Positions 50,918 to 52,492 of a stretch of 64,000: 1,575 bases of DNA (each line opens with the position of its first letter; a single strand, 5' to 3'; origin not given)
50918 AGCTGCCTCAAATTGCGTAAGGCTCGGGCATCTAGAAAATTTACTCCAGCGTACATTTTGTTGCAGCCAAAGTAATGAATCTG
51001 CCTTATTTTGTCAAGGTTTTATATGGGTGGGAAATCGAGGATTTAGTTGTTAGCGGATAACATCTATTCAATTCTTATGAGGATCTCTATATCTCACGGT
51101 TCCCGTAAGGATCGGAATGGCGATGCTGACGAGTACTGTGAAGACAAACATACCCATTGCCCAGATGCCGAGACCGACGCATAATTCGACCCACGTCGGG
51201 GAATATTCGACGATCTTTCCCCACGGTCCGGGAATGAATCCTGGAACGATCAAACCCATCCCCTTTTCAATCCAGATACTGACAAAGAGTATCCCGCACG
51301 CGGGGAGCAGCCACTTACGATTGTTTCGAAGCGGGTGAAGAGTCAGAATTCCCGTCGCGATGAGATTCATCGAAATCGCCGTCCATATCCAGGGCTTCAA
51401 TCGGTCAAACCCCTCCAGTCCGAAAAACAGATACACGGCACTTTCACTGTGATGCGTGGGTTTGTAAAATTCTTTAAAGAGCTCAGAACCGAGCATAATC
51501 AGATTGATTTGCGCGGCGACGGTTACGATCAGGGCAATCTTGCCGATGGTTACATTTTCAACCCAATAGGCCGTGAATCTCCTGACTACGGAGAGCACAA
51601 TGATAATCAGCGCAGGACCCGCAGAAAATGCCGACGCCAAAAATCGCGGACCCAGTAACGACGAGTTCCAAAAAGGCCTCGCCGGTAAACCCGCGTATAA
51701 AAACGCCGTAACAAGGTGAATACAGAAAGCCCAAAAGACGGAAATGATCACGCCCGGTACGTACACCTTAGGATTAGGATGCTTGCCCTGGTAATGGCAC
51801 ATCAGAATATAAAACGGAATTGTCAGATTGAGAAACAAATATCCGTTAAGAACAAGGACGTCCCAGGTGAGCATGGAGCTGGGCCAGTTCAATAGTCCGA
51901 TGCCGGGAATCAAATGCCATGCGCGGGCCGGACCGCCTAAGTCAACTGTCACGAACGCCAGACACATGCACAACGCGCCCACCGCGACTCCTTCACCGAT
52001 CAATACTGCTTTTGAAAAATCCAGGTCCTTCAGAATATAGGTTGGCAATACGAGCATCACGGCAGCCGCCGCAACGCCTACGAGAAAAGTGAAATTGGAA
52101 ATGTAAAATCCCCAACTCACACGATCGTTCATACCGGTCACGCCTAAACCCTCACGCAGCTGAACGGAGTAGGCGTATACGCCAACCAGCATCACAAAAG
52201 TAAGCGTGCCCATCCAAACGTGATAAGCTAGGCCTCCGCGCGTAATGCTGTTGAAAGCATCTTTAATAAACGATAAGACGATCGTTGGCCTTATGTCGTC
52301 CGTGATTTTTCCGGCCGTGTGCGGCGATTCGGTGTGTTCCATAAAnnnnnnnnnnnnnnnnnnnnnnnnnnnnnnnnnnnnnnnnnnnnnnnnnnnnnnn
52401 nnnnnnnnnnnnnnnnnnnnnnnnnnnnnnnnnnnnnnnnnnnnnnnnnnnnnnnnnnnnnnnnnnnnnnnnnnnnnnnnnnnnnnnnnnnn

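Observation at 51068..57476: Non-canonical periplasmic nitrate reductase cluster: napD-napA followed by NapC-like and lipoprotein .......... plus an NrfC/PsrB-like Fe-S subunit and an NrfD-family membrane subunit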

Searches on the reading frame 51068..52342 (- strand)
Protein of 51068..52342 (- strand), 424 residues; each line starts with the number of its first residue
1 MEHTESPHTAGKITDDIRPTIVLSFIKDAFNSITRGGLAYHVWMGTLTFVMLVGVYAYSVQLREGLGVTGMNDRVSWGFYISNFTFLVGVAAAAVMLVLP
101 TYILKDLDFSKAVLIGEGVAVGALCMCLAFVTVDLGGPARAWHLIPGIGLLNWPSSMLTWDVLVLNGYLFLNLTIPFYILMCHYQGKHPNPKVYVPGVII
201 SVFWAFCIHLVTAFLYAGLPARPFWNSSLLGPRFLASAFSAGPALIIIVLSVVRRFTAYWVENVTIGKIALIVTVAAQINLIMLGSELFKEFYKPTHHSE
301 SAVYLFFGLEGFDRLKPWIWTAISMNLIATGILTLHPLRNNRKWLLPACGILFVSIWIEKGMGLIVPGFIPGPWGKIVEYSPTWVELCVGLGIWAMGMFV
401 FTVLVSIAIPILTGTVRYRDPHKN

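Call 3: search_protein_families(library=pfam, proteins=[window:51068-52342:-], max_evalue=0.01)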
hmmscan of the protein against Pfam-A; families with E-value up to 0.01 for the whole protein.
window:51068-52342:- (424 aa): 1 family
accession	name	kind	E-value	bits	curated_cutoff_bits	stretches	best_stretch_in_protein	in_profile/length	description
PF03916.19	NrfD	-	2.4e-30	106.7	25.8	1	68-354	2-295/313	Polysulphide reductase, NrfD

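Call 4: search_protein_families(library=ncbifam, proteins=[window:51068-52342:-], max_evalue=0.01)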
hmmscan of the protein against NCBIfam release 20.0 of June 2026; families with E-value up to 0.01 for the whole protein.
window:51068-52342:- (424 aa): 3 families
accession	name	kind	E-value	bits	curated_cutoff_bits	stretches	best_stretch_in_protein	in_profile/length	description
NF045798.1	DsrP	equivalog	1.5e-121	406.1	350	1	31-412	3-344/346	sulfate reduction electron transfer complex DsrMKJOP subunit DsrP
NF041784.1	mnquin_red_QrcD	equivalog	3.5e-13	49.6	570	1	39-170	17-144/408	menaquinone reductase integral membrane subunit QrcD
NF011568.0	PRK14992.1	equivalog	7.3e-06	25.6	314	1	73-282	15-214/341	tetrathionate reductase subunit TtrC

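Call 23: search_solved_structures(query=window:51068-52342:-, max_evalue=0.001)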
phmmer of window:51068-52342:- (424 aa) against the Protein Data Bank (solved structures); distinct sequences matched with E-value up to 0.001: 3.
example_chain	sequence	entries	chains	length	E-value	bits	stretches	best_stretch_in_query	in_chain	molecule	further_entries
6f0k_C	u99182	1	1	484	3.6e-13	52.4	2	192-422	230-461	Polysulphide reductase NrfD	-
6lod_C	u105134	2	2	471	1.1e-06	31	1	50-174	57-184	Polysulphide reductase NrfD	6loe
8k9e_C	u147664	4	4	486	2.3e-05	26.7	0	207-401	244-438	Polysulphide reductase NrfD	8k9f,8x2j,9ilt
